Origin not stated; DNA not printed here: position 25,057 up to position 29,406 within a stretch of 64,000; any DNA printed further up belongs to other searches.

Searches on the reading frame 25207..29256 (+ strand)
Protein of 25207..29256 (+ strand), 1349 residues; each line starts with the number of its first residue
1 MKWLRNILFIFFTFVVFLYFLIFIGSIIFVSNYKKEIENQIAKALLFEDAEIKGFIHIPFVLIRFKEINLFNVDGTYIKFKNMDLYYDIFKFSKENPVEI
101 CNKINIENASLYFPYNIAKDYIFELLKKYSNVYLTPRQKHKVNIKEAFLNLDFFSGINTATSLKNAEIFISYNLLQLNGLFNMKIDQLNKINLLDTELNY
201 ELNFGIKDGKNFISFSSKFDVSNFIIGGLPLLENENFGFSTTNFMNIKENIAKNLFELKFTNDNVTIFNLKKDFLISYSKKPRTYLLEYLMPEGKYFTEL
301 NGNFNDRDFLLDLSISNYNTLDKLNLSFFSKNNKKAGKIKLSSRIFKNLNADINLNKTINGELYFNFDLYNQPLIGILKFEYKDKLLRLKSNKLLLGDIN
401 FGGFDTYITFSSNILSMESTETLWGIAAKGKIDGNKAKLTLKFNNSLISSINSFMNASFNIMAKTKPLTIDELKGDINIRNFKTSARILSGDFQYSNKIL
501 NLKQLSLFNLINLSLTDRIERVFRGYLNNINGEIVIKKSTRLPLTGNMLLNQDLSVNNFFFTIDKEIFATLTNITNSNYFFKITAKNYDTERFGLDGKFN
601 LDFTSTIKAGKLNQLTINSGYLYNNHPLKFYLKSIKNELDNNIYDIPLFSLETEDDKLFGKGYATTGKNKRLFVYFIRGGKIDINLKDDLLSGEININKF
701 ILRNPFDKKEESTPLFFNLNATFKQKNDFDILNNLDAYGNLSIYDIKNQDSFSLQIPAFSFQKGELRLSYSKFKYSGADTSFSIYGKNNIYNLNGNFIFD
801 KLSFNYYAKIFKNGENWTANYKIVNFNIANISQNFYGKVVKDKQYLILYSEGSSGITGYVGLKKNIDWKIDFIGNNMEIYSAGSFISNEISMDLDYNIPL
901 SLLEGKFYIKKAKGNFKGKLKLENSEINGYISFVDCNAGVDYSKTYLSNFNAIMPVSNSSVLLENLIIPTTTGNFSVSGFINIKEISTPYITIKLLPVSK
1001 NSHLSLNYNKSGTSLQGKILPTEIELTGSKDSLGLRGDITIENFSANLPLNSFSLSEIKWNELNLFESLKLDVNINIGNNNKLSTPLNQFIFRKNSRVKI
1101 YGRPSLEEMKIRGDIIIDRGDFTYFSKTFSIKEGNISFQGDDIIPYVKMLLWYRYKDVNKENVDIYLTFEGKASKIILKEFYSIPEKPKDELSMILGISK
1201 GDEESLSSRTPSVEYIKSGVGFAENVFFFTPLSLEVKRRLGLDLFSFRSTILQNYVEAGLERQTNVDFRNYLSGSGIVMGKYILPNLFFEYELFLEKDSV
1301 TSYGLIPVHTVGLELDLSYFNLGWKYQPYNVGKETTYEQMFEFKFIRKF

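Call 58: search_protein_families(library=pfam, proteins=[window:25207-29256:+], max_evalue=0.00001)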
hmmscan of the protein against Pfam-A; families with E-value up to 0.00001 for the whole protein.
window:25207-29256:+ (1349 aa): 1 family
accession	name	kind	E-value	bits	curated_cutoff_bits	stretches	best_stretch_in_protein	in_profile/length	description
PF04357.19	TamB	-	2.6e-17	63.6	22.4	1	973-1293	11-339/381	TamB, inner membrane protein subunit of TAM complex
